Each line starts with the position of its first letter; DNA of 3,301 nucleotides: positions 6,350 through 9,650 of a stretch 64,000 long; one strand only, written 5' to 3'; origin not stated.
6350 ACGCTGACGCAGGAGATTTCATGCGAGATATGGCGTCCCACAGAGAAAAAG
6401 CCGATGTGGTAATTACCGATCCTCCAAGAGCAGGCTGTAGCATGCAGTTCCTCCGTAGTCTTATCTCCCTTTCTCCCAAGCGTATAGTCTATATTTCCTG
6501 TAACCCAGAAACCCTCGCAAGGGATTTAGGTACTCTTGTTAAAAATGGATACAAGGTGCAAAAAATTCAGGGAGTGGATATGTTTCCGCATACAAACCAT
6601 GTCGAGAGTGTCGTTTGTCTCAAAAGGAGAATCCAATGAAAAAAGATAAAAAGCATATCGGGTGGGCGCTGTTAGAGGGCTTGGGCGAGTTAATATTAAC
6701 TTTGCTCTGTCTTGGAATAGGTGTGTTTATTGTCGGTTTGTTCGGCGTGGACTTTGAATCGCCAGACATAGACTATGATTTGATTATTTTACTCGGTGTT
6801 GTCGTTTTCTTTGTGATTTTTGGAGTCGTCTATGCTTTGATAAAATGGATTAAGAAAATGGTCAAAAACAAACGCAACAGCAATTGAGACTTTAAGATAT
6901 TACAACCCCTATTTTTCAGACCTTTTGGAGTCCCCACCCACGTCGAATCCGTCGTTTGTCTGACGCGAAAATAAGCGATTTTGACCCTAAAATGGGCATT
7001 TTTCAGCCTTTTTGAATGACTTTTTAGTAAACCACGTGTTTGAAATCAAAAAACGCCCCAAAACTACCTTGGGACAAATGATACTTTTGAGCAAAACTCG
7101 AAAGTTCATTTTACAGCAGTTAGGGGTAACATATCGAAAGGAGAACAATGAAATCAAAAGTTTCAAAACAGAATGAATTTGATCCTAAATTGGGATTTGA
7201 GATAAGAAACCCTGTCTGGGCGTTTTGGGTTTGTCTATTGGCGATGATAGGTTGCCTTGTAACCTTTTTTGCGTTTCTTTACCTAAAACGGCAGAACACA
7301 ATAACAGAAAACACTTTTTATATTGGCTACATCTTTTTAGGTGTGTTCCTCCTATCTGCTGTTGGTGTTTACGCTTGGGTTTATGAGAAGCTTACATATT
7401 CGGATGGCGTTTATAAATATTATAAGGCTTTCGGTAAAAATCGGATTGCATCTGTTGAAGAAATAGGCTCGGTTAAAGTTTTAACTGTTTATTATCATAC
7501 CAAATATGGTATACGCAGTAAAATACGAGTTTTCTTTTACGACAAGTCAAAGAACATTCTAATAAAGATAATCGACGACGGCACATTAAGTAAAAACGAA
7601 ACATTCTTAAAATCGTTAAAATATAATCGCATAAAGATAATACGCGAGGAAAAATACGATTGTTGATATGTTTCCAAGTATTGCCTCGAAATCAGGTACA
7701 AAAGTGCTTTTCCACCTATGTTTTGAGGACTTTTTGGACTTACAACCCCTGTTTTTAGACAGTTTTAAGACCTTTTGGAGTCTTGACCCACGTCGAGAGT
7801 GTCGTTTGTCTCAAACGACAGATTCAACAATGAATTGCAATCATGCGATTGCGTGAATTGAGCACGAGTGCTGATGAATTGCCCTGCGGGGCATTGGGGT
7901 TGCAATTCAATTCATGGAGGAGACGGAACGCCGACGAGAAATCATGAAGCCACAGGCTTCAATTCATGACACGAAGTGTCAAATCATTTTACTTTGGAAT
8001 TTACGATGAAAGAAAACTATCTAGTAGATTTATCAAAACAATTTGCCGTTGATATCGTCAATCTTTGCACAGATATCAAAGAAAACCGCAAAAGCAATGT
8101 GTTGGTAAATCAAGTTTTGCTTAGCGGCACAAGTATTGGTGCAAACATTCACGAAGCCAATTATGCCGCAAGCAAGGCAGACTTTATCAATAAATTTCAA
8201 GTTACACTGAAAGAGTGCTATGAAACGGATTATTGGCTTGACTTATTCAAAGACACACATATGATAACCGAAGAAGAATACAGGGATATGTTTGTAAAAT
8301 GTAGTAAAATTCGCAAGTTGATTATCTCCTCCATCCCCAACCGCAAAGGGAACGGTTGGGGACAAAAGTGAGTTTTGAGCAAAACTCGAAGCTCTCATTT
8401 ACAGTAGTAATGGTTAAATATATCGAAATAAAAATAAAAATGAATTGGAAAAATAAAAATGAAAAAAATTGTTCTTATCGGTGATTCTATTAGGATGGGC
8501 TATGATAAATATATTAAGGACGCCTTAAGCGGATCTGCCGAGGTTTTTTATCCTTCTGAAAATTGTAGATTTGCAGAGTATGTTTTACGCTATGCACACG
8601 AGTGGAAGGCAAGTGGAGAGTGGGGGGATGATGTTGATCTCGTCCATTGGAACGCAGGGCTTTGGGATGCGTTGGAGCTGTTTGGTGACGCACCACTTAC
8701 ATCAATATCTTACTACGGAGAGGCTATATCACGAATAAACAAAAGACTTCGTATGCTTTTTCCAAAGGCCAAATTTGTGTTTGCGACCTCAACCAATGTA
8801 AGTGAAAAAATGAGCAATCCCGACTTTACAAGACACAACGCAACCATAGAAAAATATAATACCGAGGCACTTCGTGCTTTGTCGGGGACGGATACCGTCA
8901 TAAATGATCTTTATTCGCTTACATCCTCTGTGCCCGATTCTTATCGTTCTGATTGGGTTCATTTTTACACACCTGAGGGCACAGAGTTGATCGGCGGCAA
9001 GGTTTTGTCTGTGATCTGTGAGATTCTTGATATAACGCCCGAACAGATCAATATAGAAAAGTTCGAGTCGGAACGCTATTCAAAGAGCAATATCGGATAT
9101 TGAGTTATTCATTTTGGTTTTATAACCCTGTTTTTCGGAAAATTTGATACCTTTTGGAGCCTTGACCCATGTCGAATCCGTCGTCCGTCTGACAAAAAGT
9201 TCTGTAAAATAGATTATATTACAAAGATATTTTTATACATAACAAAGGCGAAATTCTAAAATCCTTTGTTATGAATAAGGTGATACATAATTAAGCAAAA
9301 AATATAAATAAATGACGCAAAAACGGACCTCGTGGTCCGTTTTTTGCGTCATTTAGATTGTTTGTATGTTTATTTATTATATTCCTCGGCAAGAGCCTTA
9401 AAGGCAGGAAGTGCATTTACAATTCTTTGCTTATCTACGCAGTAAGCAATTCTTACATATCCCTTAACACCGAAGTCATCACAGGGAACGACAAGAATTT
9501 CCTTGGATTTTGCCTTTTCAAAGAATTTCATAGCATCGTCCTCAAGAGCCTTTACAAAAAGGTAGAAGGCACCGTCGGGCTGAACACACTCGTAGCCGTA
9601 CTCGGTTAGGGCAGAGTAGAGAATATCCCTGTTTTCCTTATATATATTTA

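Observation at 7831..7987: Phased array of seven conserved 7-8-mers (TGAATTG / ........) alternating with sequence-diverse GC-rich mini-hairpins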

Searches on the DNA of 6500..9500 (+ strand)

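Call 3: search_rna_families(source=window, start=6500, end=9500, threshold=evalue, max_evalue=10, show_alignments=3)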
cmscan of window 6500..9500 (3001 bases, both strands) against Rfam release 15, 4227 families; matches with E-value up to 10: 6.
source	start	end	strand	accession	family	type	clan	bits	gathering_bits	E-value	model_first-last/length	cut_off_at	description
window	9298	9416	-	RF02815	Lig_thermometer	Cis-reg; thermoregulator;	-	28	51.5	0.3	1-205/205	no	Lig 5' UTR thermometer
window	9307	9388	+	RF02579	tsr26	Gene; sRNA;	-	20.5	141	7.4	1-122/122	no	S. aureus tsr26 small RNA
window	9298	9367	-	RF02625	WsnRNA46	Gene; sRNA;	-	19.7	65.3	1.9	1-151/151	no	Wolbachia sRNA 46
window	9251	9349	+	RF01416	NrrF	Gene; antisense;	-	18.6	60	1.5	1-160/160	no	NrrF RNA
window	9307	9357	-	RF03187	MIR1512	Gene; miRNA;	-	18.6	79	4.1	1-94/94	no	MIR1512 microRNA precursor family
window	6848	6907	-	RF01313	AHBV_epsilon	Cis-reg;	CL00104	17.3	45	5.4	1-57/57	no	Avian HBV RNA encapsidation signal epsilon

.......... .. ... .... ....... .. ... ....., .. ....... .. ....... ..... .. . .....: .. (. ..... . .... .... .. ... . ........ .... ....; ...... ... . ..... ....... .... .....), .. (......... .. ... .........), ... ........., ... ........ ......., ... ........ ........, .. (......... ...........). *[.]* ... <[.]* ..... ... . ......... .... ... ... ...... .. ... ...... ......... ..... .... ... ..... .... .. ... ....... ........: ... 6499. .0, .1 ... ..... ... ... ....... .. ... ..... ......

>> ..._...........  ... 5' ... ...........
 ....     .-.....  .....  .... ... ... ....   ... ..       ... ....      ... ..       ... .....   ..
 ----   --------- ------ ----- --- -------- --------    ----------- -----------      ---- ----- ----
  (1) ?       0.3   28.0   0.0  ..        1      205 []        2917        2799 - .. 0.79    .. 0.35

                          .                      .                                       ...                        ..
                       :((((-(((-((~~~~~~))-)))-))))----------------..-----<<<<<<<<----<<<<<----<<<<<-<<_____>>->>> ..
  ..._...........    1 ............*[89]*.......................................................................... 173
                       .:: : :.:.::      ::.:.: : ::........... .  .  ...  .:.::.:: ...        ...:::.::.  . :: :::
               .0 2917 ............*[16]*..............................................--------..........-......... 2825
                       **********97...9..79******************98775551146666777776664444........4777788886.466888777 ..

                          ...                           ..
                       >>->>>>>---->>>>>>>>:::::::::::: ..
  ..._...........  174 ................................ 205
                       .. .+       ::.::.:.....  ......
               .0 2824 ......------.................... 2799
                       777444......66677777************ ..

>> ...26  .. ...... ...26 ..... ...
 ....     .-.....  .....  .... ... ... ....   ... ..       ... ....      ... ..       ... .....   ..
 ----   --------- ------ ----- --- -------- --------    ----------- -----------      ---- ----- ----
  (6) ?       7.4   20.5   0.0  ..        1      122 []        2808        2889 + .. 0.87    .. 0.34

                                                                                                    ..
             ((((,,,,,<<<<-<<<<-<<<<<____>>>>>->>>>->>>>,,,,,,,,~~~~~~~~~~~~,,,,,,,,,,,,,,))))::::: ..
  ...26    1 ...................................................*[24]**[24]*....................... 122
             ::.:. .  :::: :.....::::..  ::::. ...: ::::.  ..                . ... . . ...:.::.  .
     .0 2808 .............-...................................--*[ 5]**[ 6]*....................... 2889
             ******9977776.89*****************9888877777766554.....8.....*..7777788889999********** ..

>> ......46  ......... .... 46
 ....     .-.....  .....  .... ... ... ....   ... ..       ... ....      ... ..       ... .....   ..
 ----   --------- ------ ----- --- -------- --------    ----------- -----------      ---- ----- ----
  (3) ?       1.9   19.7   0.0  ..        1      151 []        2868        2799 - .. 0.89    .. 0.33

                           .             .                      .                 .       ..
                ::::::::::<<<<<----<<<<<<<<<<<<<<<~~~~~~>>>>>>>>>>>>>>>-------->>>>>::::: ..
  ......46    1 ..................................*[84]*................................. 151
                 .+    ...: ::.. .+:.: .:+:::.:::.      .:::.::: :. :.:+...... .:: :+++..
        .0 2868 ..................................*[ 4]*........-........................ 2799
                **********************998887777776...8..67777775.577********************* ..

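Call 29: search_rna_families(source=window, start=7760, end=8010, threshold=evalue, max_evalue=10, show_alignments=3)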
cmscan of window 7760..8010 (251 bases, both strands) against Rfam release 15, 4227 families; matches with E-value up to 10: 0.
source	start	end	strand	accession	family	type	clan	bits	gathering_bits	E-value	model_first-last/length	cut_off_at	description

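Call 66: search_rna_families(sources=[L175, L176, L178, L179, L181, L185, L187, L191, L194, L195, L204, L209, L216, L217, L220, L223, L225, L226, L151, L180], threshold=gathering)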
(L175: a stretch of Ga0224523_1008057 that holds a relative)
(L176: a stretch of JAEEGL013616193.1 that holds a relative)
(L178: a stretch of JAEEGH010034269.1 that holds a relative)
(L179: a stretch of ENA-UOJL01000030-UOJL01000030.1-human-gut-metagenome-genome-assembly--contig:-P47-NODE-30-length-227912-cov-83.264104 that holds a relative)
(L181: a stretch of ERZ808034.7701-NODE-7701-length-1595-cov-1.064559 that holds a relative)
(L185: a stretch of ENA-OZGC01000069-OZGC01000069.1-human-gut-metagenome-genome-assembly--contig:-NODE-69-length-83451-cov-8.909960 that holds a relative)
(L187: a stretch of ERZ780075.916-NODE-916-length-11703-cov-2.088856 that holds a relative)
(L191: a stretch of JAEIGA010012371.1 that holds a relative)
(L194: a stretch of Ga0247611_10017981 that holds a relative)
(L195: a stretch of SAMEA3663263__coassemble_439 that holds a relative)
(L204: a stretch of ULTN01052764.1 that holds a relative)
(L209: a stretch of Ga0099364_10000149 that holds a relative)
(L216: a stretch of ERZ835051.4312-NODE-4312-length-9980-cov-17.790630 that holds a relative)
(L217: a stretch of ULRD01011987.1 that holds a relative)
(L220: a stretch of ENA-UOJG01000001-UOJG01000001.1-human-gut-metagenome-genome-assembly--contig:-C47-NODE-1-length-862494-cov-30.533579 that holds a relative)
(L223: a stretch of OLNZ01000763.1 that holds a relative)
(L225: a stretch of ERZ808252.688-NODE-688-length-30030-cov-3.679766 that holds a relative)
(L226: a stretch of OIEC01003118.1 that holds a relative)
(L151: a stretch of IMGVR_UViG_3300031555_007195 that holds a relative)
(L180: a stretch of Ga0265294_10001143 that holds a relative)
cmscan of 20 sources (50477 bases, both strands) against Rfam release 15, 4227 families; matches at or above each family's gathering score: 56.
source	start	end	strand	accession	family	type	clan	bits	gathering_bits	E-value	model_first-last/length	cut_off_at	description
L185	710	826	+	RF00001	5S_rRNA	Gene; rRNA;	CL00113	91.4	38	1.8e-18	1-120/120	no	5S ribosomal RNA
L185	974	1050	+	RF01706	Gut-1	Gene; sRNA;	-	79.9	50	1.5e-14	1-77/77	no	Gut-1 RNA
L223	977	1053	+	RF01706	Gut-1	Gene; sRNA;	-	79.8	50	1.7e-14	1-77/77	no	Gut-1 RNA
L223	1991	2067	+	RF01706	Gut-1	Gene; sRNA;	-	77.7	50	5.5e-14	1-77/77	no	Gut-1 RNA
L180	634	709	+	RF01706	Gut-1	Gene; sRNA;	-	77.4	50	6.7e-14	1-77/77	no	Gut-1 RNA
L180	893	968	+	RF01706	Gut-1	Gene; sRNA;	-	73.3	50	7.2e-13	1-77/77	no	Gut-1 RNA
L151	1057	1132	+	RF01706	Gut-1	Gene; sRNA;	-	72.9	50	9.3e-13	1-77/77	no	Gut-1 RNA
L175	962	1034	+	RF01706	Gut-1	Gene; sRNA;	-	72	50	1.5e-12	1-77/77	no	Gut-1 RNA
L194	985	1061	+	RF01706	Gut-1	Gene; sRNA;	-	71.9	50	1.6e-12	1-77/77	no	Gut-1 RNA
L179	609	681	+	RF00005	tRNA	Gene; tRNA;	CL00001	71.1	29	1.2e-13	1-71/71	no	tRNA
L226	975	1051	+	RF01706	Gut-1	Gene; sRNA;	-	70.7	50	3.3e-12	1-77/77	no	Gut-1 RNA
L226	856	928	+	RF00005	tRNA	Gene; tRNA;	CL00001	70.4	29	1.9e-13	1-71/71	no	tRNA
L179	411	483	+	RF00005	tRNA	Gene; tRNA;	CL00001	69.4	29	3.7e-13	1-71/71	no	tRNA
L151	1270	1345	+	RF01706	Gut-1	Gene; sRNA;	-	69.4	50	7.1e-12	1-77/77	no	Gut-1 RNA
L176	995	1071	+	RF01706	Gut-1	Gene; sRNA;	-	69.1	50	8.5e-12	1-77/77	no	Gut-1 RNA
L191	596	667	+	RF00005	tRNA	Gene; tRNA;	CL00001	67.9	29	9.4e-13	1-71/71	no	tRNA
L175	744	816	+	RF00005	tRNA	Gene; tRNA;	CL00001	67.8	29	1e-12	1-71/71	no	tRNA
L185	864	936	+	RF00005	tRNA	Gene; tRNA;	CL00001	67.8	29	1e-12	1-71/71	no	tRNA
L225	599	670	+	RF00005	tRNA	Gene; tRNA;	CL00001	67.7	29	1e-12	1-71/71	no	tRNA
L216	759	831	+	RF00005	tRNA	Gene; tRNA;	CL00001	67.5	29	1.2e-12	1-71/71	no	tRNA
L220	759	831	+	RF00005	tRNA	Gene; tRNA;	CL00001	67.5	29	1.2e-12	1-71/71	no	tRNA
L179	942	1016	+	RF01706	Gut-1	Gene; sRNA;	-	67.4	50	2.2e-11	1-77/77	no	Gut-1 RNA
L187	968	1062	+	RF01706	Gut-1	Gene; sRNA;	-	67.2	50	2.5e-11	1-77/77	no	Gut-1 RNA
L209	437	508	+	RF00005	tRNA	Gene; tRNA;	CL00001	67.1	29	1.5e-12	1-71/71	no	tRNA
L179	491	564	+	RF00005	tRNA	Gene; tRNA;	CL00001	66.9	29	1.8e-12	1-71/71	no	tRNA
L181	486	561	+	RF01706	Gut-1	Gene; sRNA;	-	66.8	50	3.2e-11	1-77/77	no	Gut-1 RNA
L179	830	901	+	RF00005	tRNA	Gene; tRNA;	CL00001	66.2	29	2.7e-12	1-71/71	no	tRNA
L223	2266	2339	+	RF00005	tRNA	Gene; tRNA;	CL00001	66.1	29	2.9e-12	1-71/71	no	tRNA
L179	690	762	+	RF00005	tRNA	Gene; tRNA;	CL00001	65.7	29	3.7e-12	1-71/71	no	tRNA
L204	643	716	+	RF01706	Gut-1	Gene; sRNA;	-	65.5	50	6.9e-11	1-77/77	no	Gut-1 RNA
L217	82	153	+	RF01706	Gut-1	Gene; sRNA;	-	63.7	50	2e-10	1-77/77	no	Gut-1 RNA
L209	516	586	+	RF00005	tRNA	Gene; tRNA;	CL00001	63.6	29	1.4e-11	1-71/71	no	tRNA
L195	990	1066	+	RF01706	Gut-1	Gene; sRNA;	-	63.3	50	2.4e-10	1-77/77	no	Gut-1 RNA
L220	2140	2215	+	RF01706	Gut-1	Gene; sRNA;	-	61.3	50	7.7e-10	1-77/77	no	Gut-1 RNA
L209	1048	1120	+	RF01706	Gut-1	Gene; sRNA;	-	60.9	50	9.7e-10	1-77/77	no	Gut-1 RNA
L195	881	953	+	RF00005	tRNA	Gene; tRNA;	CL00001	59.5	29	1.9e-10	1-71/71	no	tRNA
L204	531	603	+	RF00005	tRNA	Gene; tRNA;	CL00001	59.1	29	2.5e-10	1-71/71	no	tRNA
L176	764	849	+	RF00005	tRNA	Gene; tRNA;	CL00001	59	29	2.6e-10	1-71/71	no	tRNA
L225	875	945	+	RF00005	tRNA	Gene; tRNA;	CL00001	58.3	29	4.1e-10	1-71/71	no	tRNA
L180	530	603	+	RF00005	tRNA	Gene; tRNA;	CL00001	58.2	29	4.4e-10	1-71/71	no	tRNA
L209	846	920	+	RF01706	Gut-1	Gene; sRNA;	-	57.9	50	5.5e-09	1-77/77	no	Gut-1 RNA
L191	991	1061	+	RF01706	Gut-1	Gene; sRNA;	-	57.6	50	6.5e-09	1-77/77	no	Gut-1 RNA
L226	746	816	+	RF00005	tRNA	Gene; tRNA;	CL00001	56.7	29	1.1e-09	1-71/71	no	tRNA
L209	720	802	+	RF00005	tRNA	Gene; tRNA;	CL00001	55.5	29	2.4e-09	1-71/71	no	tRNA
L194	862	950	+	RF00005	tRNA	Gene; tRNA;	CL00001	54.8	29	3.9e-09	1-71/71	no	tRNA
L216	867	947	+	RF00005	tRNA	Gene; tRNA;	CL00001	54.5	29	4.7e-09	1-71/71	no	tRNA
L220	867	947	+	RF00005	tRNA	Gene; tRNA;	CL00001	54.5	29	4.7e-09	1-71/71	no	tRNA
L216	993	1068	+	RF01706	Gut-1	Gene; sRNA;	-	54.4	50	4.3e-08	1-77/77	no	Gut-1 RNA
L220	993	1068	+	RF01706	Gut-1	Gene; sRNA;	-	54.4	50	4.3e-08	1-77/77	no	Gut-1 RNA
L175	848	929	+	RF00005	tRNA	Gene; tRNA;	CL00001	53.2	29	1e-08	1-71/71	no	tRNA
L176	1116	1191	-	RF01706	Gut-1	Gene; sRNA;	-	50.8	50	3.4e-07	1-77/77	no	Gut-1 RNA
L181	608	667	-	RF01706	Gut-1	Gene; sRNA;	-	50.8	50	3.4e-07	1-77/77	no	Gut-1 RNA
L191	1062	1151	-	RF01706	Gut-1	Gene; sRNA;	-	50.1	50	5.4e-07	1-77/77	no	Gut-1 RNA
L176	876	962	+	RF00005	tRNA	Gene; tRNA;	CL00001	49.7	29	9.7e-08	1-71/71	no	tRNA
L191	676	757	+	RF00005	tRNA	Gene; tRNA;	CL00001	47.9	29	3e-07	1-71/71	no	tRNA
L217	1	46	+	RF00005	tRNA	Gene; tRNA;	CL00001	30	29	0.025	27-71/71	5'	tRNA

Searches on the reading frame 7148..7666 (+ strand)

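Call 4: search_protein_families(library=pfam, proteins=[window:7148-7666:+], max_evalue=0.01)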
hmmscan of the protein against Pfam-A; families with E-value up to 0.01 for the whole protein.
window:7148-7666:+ (172 aa): 1 family
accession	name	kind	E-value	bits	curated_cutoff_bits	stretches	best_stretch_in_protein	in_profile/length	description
PF00335.26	Tetraspanin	-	0.008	16.3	32.1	1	28-82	50-103/225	Tetraspanin family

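Call 65: search_protein_families(library=ncbifam, proteins=[window:7148-7666:+], max_evalue=0.001)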
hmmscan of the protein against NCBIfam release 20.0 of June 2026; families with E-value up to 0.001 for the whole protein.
window:7148-7666:+ (172 aa): 0 families
